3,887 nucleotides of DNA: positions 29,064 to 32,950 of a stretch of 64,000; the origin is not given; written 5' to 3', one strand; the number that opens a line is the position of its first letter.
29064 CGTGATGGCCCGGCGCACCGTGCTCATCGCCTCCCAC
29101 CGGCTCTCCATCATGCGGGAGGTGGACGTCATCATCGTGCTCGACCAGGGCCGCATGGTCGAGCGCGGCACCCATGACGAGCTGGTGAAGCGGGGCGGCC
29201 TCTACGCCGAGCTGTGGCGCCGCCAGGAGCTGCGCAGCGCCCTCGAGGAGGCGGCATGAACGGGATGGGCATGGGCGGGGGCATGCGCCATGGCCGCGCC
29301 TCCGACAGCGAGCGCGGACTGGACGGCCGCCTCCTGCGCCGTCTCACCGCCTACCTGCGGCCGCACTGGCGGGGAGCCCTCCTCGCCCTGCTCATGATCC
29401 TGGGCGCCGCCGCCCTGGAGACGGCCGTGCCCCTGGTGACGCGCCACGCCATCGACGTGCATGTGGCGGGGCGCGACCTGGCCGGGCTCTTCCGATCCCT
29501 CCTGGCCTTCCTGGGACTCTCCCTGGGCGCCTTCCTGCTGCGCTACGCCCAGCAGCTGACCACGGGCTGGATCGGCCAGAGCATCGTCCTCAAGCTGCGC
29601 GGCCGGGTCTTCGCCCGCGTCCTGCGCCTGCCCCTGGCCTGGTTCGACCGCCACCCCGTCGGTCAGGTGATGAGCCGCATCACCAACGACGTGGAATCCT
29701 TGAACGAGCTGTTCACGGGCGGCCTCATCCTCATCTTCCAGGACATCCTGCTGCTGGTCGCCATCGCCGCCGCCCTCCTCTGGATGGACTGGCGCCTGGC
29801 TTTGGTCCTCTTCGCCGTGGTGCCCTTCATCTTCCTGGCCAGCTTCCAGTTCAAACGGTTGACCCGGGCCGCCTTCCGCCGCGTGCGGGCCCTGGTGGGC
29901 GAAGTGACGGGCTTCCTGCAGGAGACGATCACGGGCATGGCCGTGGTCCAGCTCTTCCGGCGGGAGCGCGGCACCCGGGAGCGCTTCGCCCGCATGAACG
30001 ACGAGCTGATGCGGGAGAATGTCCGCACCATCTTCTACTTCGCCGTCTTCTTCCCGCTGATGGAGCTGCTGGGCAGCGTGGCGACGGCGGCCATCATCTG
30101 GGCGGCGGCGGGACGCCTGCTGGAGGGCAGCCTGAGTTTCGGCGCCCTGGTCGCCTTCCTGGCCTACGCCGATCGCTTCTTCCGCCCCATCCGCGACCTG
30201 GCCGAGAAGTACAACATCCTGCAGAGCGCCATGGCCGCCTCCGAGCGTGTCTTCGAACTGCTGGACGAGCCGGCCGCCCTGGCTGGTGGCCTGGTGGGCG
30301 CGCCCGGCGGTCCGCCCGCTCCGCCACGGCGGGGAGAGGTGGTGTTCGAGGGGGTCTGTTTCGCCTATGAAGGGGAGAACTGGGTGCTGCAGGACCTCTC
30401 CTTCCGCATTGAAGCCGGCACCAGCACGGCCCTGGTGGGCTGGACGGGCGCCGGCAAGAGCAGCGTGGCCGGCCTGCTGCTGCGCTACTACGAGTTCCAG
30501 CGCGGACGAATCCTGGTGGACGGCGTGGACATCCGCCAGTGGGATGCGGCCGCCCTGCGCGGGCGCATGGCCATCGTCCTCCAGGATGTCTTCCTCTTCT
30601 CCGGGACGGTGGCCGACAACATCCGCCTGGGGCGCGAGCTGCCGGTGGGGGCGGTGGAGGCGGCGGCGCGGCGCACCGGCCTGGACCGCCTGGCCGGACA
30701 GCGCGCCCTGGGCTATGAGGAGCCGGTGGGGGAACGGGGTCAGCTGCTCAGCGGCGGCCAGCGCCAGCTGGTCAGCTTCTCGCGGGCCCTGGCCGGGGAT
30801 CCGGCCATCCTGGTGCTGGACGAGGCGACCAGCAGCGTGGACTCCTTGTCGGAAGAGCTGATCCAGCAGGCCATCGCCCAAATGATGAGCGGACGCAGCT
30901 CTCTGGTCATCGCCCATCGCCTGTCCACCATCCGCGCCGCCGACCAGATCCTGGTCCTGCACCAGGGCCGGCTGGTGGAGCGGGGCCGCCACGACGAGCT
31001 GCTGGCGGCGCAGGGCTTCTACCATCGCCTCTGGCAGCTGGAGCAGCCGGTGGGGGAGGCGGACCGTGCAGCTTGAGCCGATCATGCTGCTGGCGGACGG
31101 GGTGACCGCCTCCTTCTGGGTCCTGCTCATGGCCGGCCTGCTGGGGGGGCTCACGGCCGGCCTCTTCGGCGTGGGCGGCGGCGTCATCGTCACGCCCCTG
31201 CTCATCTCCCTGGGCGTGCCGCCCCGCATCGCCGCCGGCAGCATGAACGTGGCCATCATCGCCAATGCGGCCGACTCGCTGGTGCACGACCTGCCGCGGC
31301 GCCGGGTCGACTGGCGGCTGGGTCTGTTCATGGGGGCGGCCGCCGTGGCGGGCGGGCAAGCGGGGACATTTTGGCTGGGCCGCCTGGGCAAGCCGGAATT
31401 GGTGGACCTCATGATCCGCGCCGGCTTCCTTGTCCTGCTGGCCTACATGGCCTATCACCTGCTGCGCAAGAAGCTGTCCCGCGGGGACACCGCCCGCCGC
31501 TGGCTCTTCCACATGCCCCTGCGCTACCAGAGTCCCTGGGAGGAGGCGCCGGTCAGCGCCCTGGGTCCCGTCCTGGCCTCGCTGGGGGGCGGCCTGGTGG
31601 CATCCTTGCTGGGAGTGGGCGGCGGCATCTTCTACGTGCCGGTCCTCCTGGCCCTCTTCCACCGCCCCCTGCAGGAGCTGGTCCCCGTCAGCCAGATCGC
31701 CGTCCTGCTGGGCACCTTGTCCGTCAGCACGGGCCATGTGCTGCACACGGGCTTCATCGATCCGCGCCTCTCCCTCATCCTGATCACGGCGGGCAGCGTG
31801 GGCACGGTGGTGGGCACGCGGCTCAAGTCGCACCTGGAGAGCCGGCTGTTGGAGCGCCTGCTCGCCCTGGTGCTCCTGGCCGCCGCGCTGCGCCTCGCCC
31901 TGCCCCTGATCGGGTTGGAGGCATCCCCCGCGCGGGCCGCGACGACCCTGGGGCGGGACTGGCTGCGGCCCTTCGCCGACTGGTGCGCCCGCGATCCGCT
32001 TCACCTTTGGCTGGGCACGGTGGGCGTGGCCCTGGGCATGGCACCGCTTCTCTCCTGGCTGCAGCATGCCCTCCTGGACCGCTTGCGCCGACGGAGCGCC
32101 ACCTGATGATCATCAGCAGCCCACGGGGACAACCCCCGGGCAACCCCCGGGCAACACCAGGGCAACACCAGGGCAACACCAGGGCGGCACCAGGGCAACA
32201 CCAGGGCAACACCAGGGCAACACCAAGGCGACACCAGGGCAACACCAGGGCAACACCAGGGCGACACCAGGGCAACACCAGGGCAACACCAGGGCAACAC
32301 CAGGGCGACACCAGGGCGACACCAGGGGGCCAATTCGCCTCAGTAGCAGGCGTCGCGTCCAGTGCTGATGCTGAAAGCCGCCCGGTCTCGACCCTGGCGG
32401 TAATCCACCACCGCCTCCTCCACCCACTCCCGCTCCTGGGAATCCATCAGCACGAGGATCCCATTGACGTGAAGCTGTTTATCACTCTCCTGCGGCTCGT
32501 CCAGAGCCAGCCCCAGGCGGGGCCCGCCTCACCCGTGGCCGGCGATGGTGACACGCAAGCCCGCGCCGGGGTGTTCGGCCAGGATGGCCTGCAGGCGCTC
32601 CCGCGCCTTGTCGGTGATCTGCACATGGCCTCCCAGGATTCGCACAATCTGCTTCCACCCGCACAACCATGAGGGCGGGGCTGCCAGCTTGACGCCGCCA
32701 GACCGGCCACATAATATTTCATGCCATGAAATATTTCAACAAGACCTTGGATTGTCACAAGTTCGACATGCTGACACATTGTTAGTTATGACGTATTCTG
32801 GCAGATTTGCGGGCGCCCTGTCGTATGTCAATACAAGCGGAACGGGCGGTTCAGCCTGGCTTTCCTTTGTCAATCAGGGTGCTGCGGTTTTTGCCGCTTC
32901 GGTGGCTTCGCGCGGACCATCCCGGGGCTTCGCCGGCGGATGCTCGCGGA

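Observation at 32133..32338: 11-bp tandem repeat array (about 18 copies) exactly filling the gap between two convergent stop codons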

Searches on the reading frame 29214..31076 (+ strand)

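Call 12: search_protein_families(library=ncbifam, proteins=[window:29214-31076:+], max_evalue=0.001)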
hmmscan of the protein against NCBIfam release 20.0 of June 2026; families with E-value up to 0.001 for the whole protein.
window:29214-31076:+ (620 aa): 181 families (the best 25 are shown)
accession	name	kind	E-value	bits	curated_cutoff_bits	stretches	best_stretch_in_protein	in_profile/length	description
TIGR02203.1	MsbA_lipidA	equivalog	2.8e-135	452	602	1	42-609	3-568/572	lipid A export permease/ATP-binding protein MsbA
TIGR02204.1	MsbA_rel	hypoth_equivalog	5.9e-118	395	780.4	1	40-609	5-574/576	ABC transporter, permease/ATP-binding protein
NF008056.1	PRK10790.1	equivalog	1.1e-115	387.4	746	1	41-611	11-576/584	SmdB family multidrug efflux ABC transporter permease/ATP-binding protein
TIGR00958.1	3a01208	subfamily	2.7e-114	382.9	874.6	1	36-606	144-710/711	antigen peptide transporter 2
NF052233.1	CphA_assoc_ABC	equivalog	1.5e-104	350.9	880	1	40-611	171-744/766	cyanophycin metabolism-associated ABC transporter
NF008381.0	PRK11176.1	equivalog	4e-102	342.5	867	1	41-609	13-578/582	lipid A ABC transporter ATP-binding protein/permease MsbA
TIGR01846.1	type_I_sec_HlyB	subfamily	1.1e-101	341.2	725.55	1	67-609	153-691/694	type I secretion system permease/ATPase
NF045513.1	HepA_fam_ABC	equivalog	3.1e-98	329.8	725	1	92-608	94-607/610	heterocyst formation ABC transporter subunit HepA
NF000475.1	tet_ABC_46_B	exception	3.6e-92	309.8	1250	1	98-612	66-576/578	tetracycline efflux ABC transporter Tet(46) subunit B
NF010178.0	PRK13657.1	equivalog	4.7e-92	309.3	733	1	63-608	29-568/588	glucan ABC transporter ATP-binding protein/ permease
TIGR03375.1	type_I_sec_LssB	subfamily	1.6e-89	301.1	693.1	1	106-599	202-691/696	type I secretion system permease/ATPase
TIGR03796.1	NHLM_micro_ABC1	equivalog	4.4e-89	299.6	853.3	1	39-606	140-708/710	NHLP family bacteriocin export ABC transporter peptidase/permease/ATPase subunit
TIGR02857.1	CydD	equivalog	1.3e-82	278.5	435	1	58-582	9-529/529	thiol reductant ABC exporter subunit CydD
TIGR03797.1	NHLM_micro_ABC2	equivalog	6.7e-81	272.7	709.4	1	55-607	138-682/686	NHLP bacteriocin export ABC transporter permease/ATPase subunit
NF008364.0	PRK11160.1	equivalog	1.9e-75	254.6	630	1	101-608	68-573/575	heme ABC transporter ATP-binding protein/permease CydC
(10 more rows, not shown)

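Call 13: search_protein_families(library=pfam, proteins=[window:29214-31076:+], max_evalue=0.001)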
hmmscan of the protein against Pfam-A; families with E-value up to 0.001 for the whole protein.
window:29214-31076:+ (620 aa): 3 families
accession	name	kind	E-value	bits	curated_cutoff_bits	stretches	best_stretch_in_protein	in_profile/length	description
PF00664.28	ABC_membrane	-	1.9e-50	172.5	28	1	57-325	3-273/274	ABC transporter transmembrane region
PF00005.33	ABC_tran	-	2.6e-25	90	25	1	392-540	1-137/137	ABC transporter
PF02463.25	SMC_N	-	0.00013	21.9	40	0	511-582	136-211/220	RecF/RecN/SMC N terminal domain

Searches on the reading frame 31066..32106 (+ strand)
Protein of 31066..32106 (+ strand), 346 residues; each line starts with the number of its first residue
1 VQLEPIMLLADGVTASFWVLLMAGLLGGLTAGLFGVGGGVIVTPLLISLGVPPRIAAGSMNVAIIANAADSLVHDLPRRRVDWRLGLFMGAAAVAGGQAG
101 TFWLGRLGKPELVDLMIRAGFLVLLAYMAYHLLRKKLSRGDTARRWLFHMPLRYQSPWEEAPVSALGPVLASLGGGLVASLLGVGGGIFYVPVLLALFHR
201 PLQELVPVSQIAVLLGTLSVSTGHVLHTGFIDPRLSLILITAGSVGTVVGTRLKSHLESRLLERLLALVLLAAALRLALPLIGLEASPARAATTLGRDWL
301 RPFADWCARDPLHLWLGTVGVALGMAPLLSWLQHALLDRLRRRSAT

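Call 12: search_protein_families(library=ncbifam, proteins=[window:31066-32106:+], max_evalue=0.001)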
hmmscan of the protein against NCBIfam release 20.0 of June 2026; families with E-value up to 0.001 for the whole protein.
window:31066-32106:+ (346 aa): 0 families

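Call 13: search_protein_families(library=pfam, proteins=[window:31066-32106:+], max_evalue=0.001)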
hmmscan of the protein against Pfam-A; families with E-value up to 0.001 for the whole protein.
window:31066-32106:+ (346 aa): 1 family
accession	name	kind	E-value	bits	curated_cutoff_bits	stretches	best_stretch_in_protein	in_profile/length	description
PF01925.25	TauE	-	3.9e-40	138.4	32.6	1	20-277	1-237/237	Sulfite exporter TauE/SafE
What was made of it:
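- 31066..32106 (+): TauE/SafE-family membrane protein gene (346 aa), last gene of an ABC-ABC-TauE cluster. Its stop lies 26 nt upstream of the array. Pfam PF01925, E 3.9e-40 (call 13).
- Checked: The TauE ORF is 31066-32106 (Pfam PF01925, E 3.9e-40, call 13), with stop TGA at 32104-32106.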

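Call 14: find_encoding_contigs(protein=window:31066-32106:+, flank=3000, max_places=10)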
Protein window:31066-32106:+ (346 aa): 1 contig read that carries it; 1 place shown.
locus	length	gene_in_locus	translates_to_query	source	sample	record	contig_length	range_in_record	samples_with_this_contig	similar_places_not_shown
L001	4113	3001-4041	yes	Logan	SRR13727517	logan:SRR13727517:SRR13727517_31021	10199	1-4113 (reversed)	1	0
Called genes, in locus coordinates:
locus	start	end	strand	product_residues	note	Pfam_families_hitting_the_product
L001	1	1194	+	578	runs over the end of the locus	PF00664:ABC_membrane, PF00005:ABC_tran, PF02463:SMC_N (faint)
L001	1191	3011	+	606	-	PF00664:ABC_membrane, PF00005:ABC_tran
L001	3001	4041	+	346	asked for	PF01925:TauE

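Call 33: find_homologous_proteins(query=window:31066-32106:+, max_evalue=1e-20)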
Query window:31066-32106:+ (346 aa): 18 proteins with E <= 1e-20 among 8000 candidates.
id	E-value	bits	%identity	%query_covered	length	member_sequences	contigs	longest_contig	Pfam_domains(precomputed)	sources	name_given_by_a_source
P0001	4.8e-176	603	100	82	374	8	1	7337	PF01925.26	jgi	jgi:hypothetical protein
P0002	5.0e-154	531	73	98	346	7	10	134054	PF01925.26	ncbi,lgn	-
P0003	8.6e-147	507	71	99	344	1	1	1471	PF01925.26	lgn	-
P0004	1.9e-146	506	71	99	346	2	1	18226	PF01925.26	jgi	-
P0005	8.9e-145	500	74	99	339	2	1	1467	PF01925.26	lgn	-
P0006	5.6e-133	461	69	98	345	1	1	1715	PF01925.26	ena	-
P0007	2.1e-130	453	65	100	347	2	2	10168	PF01925.26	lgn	-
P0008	5.6e-130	452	68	99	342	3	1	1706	PF01925.26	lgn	-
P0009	1.4e-129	450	68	100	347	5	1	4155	PF01925.26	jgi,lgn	-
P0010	1.2e-128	447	68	99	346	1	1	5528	PF01925.26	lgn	-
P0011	7.0e-126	438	66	98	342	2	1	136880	PF01925.26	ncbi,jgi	jgi:uncharacterized membrane protein YfcA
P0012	1.1e-107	378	58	99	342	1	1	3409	PF01925.26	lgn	-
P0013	8.1e-103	362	54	98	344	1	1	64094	PF01925.26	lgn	-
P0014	7.5e-99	349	55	99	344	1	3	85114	PF01925.26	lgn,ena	-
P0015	1.5e-90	322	51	99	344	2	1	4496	PF01925.26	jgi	jgi:uncharacterized protein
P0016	1.5e-81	292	47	98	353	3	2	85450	PF01925.26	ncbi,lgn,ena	-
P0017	9.1e-56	208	77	35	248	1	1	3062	PF01925.26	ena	-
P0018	8.3e-23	99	29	71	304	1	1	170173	PF01925.26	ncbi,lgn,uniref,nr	ncbi:sulfite exporter TauE/SafE family protein [Paralimibaculum aggregatum]|uniref:Probable membrane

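Call 34: find_encoding_contigs(protein=P0001, flank=4000, max_places=6)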
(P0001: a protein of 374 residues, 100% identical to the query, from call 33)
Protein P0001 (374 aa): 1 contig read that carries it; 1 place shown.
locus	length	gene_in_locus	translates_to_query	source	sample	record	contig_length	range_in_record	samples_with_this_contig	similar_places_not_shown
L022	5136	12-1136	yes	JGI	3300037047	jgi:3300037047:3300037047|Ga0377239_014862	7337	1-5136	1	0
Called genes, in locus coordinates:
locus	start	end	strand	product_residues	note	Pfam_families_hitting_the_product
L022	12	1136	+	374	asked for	PF01925:TauE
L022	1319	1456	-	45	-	-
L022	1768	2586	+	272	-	PF13860:FlgD_ig (weak)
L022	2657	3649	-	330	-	PF01070:FMN_dh (faint), PF01180:DHO_dh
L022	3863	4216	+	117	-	PF03625:DUF302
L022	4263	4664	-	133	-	PF01242:PTPS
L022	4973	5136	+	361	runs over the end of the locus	PF00676:E1_dh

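Call 35: find_encoding_contigs(protein=P0002, flank=4000, max_places=10)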
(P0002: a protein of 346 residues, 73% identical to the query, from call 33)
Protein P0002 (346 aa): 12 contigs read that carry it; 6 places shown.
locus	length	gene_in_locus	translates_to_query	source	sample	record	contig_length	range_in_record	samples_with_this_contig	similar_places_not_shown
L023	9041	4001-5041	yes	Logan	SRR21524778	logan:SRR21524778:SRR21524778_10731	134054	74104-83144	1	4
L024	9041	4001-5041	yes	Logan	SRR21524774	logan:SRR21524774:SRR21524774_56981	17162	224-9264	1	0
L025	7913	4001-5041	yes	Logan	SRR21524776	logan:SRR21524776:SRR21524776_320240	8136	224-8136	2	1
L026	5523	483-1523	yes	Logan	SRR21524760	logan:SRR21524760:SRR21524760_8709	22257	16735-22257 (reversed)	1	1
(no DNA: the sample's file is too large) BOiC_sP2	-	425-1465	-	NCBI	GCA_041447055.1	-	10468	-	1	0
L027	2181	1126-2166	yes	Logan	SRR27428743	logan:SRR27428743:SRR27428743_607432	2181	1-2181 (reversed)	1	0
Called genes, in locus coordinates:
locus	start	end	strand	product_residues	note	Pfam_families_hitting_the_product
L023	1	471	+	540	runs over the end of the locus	-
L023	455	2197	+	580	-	PF00664:ABC_membrane, PF00005:ABC_tran, PF02463:SMC_N (faint)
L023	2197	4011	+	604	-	PF00664:ABC_membrane, PF00005:ABC_tran, PF02463:SMC_N (faint)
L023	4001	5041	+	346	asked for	PF01925:TauE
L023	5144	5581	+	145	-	-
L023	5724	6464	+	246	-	-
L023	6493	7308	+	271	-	PF13860:FlgD_ig (weak)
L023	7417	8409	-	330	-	PF01070:FMN_dh (faint), PF01207:Dus (faint), PF01180:DHO_dh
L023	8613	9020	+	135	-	PF03625:DUF302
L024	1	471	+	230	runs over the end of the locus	?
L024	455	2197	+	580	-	PF00664:ABC_membrane, PF00005:ABC_tran, PF02463:SMC_N (faint)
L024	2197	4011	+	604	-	PF00664:ABC_membrane, PF00005:ABC_tran, PF02463:SMC_N (faint)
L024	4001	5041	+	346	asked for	PF01925:TauE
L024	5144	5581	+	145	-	-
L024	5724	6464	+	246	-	-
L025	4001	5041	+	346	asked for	PF01925:TauE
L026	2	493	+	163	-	?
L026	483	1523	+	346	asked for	PF01925:TauE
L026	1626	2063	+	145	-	-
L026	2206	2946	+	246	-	-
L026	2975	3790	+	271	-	PF13860:FlgD_ig (weak)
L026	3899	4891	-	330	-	PF01070:FMN_dh (faint), PF01207:Dus (faint), PF01180:DHO_dh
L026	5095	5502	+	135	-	PF03625:DUF302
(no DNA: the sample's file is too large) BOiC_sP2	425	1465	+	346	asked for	PF01925:TauE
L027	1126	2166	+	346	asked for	PF01925:TauE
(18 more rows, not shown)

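Call 39: find_encoding_contigs(protein=P0004, flank=2500, max_places=3)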
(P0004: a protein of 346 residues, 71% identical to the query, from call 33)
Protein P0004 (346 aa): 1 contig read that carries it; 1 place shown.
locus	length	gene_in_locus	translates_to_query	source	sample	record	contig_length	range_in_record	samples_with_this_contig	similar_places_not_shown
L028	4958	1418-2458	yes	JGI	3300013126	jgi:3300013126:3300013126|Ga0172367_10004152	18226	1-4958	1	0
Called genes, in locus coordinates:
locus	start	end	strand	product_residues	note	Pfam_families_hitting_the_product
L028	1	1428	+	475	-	?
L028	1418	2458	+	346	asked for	PF01925:TauE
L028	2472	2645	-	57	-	-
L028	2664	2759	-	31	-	-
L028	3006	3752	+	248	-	-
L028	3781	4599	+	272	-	PF13860:FlgD_ig (weak)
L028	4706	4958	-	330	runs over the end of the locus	PF01070:FMN_dh (faint), PF01180:DHO_dh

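Call 40: find_encoding_contigs(protein=P0011, flank=2500, max_places=3)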
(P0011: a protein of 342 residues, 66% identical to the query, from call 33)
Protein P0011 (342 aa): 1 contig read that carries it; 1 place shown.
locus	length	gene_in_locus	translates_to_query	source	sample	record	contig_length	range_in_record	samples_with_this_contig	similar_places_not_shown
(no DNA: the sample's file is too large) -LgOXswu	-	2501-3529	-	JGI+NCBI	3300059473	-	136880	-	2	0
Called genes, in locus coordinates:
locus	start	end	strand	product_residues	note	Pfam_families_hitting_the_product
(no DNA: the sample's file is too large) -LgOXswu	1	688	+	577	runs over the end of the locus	PF00664:ABC_membrane, PF00005:ABC_tran, PF13304:AAA_21 (faint)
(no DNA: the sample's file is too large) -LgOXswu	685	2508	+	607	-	PF00664:ABC_membrane, PF00005:ABC_tran, PF02463:SMC_N (faint)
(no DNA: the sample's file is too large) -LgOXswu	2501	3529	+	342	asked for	PF01925:TauE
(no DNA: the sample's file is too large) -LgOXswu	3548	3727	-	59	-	-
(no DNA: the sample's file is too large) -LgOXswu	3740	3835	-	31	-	-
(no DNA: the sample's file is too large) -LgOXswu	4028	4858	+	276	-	-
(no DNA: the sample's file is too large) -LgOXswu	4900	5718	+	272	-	PF13860:FlgD_ig (weak)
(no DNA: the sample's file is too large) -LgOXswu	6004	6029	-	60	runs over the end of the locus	-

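Call 41: find_encoding_contigs(protein=P0007, flank=2500, max_places=3)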
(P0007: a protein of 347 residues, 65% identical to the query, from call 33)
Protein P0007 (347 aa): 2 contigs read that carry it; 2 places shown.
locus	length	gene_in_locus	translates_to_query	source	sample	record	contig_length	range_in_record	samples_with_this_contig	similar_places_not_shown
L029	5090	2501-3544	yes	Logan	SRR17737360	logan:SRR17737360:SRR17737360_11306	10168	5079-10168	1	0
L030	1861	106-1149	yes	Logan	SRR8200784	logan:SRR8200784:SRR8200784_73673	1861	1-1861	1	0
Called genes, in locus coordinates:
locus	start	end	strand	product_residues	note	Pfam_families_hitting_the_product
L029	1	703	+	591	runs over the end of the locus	PF00664:ABC_membrane, PF00005:ABC_tran, PF02463:SMC_N (faint)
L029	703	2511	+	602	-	PF00664:ABC_membrane, PF00005:ABC_tran, PF02463:SMC_N (faint)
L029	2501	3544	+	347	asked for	PF01925:TauE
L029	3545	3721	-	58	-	-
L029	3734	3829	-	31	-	-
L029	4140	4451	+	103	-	-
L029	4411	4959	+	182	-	PF13860:FlgD_ig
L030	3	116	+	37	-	?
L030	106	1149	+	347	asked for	PF01925:TauE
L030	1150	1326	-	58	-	-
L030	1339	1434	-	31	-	-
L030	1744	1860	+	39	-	?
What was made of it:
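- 31066..32106 (+): Synteny in calls 14, 35, 39-41.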

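Call 43: list_cluster_members(proteins=[P0002, P0011, P0016, P0014])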
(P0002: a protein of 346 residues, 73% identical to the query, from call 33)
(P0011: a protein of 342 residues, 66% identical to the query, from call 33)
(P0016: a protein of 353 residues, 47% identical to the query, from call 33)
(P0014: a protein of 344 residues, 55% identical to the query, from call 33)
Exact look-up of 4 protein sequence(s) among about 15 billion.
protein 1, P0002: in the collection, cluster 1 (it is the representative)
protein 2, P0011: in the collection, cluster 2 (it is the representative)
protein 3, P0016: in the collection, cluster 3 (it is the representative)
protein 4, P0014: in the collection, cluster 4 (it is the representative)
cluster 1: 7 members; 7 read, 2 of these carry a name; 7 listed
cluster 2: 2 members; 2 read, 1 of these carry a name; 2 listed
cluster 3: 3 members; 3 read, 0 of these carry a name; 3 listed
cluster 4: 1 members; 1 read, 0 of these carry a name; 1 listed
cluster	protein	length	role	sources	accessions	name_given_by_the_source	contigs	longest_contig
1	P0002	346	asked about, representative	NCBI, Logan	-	-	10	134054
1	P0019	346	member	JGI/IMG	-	uncharacterized membrane protein YfcA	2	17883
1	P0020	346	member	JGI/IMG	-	uncharacterized membrane protein YfcA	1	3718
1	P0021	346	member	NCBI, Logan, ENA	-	-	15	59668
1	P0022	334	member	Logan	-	-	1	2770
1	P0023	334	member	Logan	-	-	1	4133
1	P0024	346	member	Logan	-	-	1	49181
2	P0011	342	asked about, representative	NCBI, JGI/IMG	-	uncharacterized membrane protein YfcA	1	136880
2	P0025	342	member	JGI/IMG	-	-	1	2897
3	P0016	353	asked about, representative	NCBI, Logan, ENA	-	-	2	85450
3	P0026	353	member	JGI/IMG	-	-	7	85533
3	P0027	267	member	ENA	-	-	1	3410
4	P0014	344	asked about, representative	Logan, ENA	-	-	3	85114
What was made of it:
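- Tried and rejected: Cluster look-up for organism names returned none (call 43).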

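Call 61: find_encoding_contigs(protein=P0005, flank=1500, max_places=3)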
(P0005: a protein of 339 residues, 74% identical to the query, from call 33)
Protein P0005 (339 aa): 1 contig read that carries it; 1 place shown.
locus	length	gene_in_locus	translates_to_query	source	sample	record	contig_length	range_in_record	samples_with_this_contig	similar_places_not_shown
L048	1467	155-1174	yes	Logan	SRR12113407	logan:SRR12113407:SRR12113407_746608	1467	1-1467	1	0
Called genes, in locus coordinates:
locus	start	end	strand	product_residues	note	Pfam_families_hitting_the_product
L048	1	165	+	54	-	?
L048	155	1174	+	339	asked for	PF01925:TauE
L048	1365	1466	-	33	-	?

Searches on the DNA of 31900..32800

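Call 8: search_rna_families(source=window, start=31900, end=32800, threshold=evalue, max_evalue=10)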
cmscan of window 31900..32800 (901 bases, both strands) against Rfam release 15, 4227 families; matches with E-value up to 10: 4.
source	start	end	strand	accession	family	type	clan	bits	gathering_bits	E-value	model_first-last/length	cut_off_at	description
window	32717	32795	-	RF02298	TtnuCD22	Gene; snRNA; snoRNA; CD-box;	-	19.4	85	0.85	1-77/77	no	Tetrahymena snoRNA TtnuCD22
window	32307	32354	-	RF03870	mir-2040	Gene; miRNA;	-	17.3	51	3.9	1-81/81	no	mir-2040 microRNA precursor family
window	32318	32389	-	RF00785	mir-90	Gene; miRNA;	-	16.2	68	3.5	1-84/84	no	mir-90 microRNA precursor family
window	32290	32369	+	RF01877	MIAT_exon5_3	Gene; lncRNA;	-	9.4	90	0.98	1-382/382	no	Myocardial infarction associated transcript exon 5 conserved region 3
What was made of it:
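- On Known RNA families (Rfam 15): Only chance-level matches (E 0.85-3.9) in 31900-32800 (call 8).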

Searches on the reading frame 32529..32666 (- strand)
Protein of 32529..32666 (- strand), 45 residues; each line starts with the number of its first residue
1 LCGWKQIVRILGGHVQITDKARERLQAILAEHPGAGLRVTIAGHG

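Call 44: find_encoding_contigs(protein=window:32529-32666:-, flank=1500, max_places=10)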
Protein window:32529-32666:- (45 aa): 7 contigs read that carry it; 6 places shown.
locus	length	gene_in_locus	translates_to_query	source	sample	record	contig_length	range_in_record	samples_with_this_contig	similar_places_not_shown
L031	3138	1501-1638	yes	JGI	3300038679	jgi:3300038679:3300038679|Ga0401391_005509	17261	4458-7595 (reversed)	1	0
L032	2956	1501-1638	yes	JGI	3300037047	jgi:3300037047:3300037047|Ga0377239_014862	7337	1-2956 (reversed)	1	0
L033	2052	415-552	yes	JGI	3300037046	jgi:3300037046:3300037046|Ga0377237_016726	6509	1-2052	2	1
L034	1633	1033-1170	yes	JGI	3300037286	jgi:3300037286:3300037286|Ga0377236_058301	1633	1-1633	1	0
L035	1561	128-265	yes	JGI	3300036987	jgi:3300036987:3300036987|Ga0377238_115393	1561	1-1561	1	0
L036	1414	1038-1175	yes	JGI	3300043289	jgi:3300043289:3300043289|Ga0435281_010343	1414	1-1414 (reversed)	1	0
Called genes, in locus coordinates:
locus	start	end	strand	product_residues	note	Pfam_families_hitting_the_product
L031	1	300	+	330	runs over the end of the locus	PF01070:FMN_dh (faint), PF01180:DHO_dh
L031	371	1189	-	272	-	PF13860:FlgD_ig (weak)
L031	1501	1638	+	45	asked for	-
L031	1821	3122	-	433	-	PF01925:TauE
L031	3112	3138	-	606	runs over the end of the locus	PF00664:ABC_membrane, PF00005:ABC_tran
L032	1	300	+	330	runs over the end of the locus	PF01070:FMN_dh (faint), PF01180:DHO_dh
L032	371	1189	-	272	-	PF13860:FlgD_ig (weak)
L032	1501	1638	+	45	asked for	-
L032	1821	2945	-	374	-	PF01925:TauE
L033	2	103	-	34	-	?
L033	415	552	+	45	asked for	-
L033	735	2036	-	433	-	PF01925:TauE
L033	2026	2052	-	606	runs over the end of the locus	PF00664:ABC_membrane, PF00005:ABC_tran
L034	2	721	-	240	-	?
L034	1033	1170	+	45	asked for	-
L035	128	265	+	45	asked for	-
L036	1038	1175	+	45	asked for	-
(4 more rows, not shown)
